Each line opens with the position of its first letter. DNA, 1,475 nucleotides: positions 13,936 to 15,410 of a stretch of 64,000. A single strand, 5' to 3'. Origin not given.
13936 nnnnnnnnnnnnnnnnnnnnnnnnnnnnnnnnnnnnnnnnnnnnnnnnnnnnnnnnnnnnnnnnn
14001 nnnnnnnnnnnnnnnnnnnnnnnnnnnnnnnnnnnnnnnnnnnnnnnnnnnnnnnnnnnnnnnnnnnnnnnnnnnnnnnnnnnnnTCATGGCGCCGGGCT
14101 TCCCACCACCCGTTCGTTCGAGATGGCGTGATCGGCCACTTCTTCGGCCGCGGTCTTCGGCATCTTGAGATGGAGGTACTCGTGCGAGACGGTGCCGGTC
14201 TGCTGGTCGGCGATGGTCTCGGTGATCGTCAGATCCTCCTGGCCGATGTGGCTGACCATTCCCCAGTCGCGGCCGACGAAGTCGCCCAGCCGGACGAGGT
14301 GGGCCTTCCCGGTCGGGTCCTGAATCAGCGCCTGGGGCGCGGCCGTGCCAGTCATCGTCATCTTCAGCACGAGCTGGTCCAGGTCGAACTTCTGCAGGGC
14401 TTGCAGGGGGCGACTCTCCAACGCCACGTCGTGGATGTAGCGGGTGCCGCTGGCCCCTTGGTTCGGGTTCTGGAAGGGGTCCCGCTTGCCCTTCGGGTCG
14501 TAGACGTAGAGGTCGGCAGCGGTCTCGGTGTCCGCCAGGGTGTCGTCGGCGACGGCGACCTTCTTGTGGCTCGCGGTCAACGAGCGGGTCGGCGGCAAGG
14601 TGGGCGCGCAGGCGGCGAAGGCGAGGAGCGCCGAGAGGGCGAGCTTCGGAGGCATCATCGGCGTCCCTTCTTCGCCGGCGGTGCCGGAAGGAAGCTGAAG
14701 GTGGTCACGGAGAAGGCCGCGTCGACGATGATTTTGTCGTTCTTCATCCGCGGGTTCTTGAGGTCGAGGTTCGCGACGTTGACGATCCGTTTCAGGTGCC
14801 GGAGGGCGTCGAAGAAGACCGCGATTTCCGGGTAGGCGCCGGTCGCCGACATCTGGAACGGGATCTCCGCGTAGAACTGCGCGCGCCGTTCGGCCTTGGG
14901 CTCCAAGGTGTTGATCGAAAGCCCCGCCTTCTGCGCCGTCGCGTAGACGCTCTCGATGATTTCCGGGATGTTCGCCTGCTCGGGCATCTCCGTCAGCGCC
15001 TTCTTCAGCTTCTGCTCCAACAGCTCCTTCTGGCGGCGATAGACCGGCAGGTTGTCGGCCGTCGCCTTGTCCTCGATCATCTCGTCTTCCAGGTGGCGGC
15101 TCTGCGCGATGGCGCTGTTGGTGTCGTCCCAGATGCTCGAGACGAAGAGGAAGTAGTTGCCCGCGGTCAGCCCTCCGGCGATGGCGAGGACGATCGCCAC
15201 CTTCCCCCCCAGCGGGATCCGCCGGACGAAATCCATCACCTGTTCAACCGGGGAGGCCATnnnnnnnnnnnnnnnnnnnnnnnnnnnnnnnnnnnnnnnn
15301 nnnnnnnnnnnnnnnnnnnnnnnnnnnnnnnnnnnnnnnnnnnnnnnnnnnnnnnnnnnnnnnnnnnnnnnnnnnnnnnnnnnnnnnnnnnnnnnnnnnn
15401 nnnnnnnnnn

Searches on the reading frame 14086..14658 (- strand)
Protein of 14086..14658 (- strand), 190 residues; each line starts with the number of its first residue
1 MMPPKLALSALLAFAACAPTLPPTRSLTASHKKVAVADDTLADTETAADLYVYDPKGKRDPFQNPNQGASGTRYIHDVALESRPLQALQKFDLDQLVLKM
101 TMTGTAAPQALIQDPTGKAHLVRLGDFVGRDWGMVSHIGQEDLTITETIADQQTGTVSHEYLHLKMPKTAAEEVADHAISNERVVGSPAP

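Call 3: search_protein_families(library=pfam, proteins=[window:14086-14658:-], max_evalue=0.01)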
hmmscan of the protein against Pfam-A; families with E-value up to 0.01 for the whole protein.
window:14086-14658:- (190 aa): 1 family
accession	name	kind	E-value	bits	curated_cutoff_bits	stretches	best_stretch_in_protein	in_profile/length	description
PF04351.19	PilP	-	5.4e-17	62.5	25.6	1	48-155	26-136/146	Pilus assembly protein, PilP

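Call 4: search_protein_families(library=ncbifam, proteins=[window:14086-14658:-], max_evalue=0.01)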
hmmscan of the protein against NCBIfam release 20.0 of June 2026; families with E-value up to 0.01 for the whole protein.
window:14086-14658:- (190 aa): 0 families

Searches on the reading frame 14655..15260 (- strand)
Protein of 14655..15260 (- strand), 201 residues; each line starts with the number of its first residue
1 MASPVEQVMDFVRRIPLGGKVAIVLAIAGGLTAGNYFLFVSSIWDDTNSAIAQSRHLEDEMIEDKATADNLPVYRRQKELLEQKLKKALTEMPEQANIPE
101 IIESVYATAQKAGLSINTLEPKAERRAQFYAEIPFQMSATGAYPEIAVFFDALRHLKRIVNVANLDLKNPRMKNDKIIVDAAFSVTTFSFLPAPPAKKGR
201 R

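Call 3: search_protein_families(library=pfam, proteins=[window:14655-15260:-], max_evalue=0.01)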
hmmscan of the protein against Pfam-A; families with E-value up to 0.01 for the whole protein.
window:14655-15260:- (201 aa): 2 families
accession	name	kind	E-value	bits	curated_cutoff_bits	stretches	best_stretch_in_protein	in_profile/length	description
PF04350.18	PilO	-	9e-34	117.1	22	1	51-191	5-144/145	Pilus assembly protein, PilO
PF10741.14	T2SSM_b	-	5.6e-06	26.7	21.7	1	96-178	14-96/111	Type II secretion system (T2SS), protein M subtype b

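Call 4: search_protein_families(library=ncbifam, proteins=[window:14655-15260:-], max_evalue=0.01)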
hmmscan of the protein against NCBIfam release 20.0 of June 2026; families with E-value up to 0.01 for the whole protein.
window:14655-15260:- (201 aa): 1 family
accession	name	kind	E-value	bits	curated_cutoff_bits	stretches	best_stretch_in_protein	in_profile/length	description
NF040576.1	T2SS_GspM_XpsM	equivalog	0.0042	16.8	60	1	24-173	4-156/180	type II secretion system protein GspM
